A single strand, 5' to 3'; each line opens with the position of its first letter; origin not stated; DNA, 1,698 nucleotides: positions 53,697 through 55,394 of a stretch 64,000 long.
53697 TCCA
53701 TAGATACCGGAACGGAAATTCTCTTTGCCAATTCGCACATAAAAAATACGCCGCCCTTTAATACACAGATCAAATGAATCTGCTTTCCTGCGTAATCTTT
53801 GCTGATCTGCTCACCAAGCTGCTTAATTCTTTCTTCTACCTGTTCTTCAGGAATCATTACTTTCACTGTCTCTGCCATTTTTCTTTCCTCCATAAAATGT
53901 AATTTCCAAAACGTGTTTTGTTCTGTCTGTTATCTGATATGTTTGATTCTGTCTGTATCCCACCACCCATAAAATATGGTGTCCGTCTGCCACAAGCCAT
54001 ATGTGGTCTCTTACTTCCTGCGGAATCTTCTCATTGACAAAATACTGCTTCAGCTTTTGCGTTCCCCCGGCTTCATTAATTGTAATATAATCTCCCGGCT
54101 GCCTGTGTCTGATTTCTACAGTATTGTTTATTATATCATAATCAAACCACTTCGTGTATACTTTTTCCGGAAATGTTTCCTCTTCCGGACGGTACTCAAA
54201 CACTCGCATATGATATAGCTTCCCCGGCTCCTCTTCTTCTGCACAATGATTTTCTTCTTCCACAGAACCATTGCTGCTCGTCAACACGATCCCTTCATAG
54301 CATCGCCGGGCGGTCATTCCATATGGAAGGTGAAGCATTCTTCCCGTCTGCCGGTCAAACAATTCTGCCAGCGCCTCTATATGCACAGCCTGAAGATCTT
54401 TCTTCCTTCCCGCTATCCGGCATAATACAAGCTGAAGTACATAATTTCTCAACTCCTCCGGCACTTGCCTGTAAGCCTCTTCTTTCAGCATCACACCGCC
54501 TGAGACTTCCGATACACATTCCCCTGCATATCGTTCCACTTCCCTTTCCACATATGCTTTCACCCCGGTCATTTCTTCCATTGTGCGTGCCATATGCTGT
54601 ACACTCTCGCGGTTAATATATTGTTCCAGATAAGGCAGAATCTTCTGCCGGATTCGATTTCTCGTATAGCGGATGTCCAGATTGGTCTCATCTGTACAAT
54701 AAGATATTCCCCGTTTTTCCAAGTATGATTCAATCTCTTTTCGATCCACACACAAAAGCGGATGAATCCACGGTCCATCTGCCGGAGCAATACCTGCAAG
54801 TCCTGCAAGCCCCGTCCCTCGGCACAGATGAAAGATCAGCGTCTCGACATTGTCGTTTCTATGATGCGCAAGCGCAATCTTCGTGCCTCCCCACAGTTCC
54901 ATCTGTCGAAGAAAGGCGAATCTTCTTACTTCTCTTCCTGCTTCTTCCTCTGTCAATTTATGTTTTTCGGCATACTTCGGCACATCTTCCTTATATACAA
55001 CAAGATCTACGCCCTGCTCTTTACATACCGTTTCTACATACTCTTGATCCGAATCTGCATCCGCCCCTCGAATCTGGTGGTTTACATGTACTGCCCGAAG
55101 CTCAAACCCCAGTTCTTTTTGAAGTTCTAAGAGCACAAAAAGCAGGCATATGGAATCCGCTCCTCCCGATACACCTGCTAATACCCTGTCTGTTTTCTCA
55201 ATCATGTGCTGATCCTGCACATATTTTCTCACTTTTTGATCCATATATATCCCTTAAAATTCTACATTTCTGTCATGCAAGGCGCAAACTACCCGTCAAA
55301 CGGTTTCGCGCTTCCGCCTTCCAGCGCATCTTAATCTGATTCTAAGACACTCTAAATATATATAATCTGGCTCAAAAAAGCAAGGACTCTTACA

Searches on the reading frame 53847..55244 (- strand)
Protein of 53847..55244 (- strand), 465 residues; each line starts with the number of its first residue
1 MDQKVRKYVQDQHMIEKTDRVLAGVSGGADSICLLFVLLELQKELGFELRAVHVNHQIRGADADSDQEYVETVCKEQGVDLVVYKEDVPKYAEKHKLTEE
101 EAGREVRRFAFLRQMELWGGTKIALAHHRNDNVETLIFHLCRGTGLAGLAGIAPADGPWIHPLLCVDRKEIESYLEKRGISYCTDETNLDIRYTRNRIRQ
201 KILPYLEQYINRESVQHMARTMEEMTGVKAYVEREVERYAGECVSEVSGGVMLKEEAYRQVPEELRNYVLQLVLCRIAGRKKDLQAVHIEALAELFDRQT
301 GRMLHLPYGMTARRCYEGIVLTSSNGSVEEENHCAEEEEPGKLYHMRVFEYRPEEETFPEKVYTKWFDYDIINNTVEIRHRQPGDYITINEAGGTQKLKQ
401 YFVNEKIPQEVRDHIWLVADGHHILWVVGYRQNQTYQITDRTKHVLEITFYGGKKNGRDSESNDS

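Call 3: search_protein_families(library=pfam, proteins=[window:53847-55244:-], max_evalue=0.01)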
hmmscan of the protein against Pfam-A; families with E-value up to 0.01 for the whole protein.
window:53847-55244:- (465 aa): 4 families
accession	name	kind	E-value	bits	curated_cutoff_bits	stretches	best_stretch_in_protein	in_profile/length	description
PF01171.26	ATP_bind_3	-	7.4e-47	159.9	27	1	21-200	2-181/182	PP-loop family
PF11734.13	TilS_C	-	5e-13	48.7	22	1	376-445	1-70/74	TilS substrate C-terminal domain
PF09179.16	TilS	-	0.0057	17.3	21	0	259-316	7-63/67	TilS substrate binding domain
PF06508.19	QueC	-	0.0098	15.8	22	0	22-101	3-75/210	Queuosine biosynthesis protein QueC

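Call 4: search_protein_families(library=ncbifam, proteins=[window:53847-55244:-], max_evalue=0.01)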
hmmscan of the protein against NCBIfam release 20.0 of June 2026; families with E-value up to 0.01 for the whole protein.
window:53847-55244:- (465 aa): 6 families
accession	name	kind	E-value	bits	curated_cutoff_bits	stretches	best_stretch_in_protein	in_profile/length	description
TIGR02432.1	lysidine_TilS_N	equivalog_domain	3.2e-50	170.7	93.6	1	20-204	1-189/189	tRNA lysidine(34) synthetase TilS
NF007942.0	PRK10660.1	equivalog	1.3e-30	106.5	606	1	14-209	13-206/439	tRNA lysidine(34) synthetase TilS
NF007972.0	PRK10696.1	equivalog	5e-19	68.7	272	1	3-182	26-209/295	tRNA 2-thiocytidine(32) synthetase TtcA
TIGR02433.1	lysidine_TilS_C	equivalog_domain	2.1e-10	39.9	20.2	1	377-421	2-46/47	tRNA lysidine(34) synthetase TilS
NF049949.1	tRNAsynTtuAPyrococ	equivalog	1.1e-08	34.6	450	1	2-190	31-223/292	tRNA-5-methyluridine(54) 2-sulfurtransferase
NF006351.0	PRK08576.1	equivalog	0.0001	21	290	1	19-97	233-306/436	hypothetical protein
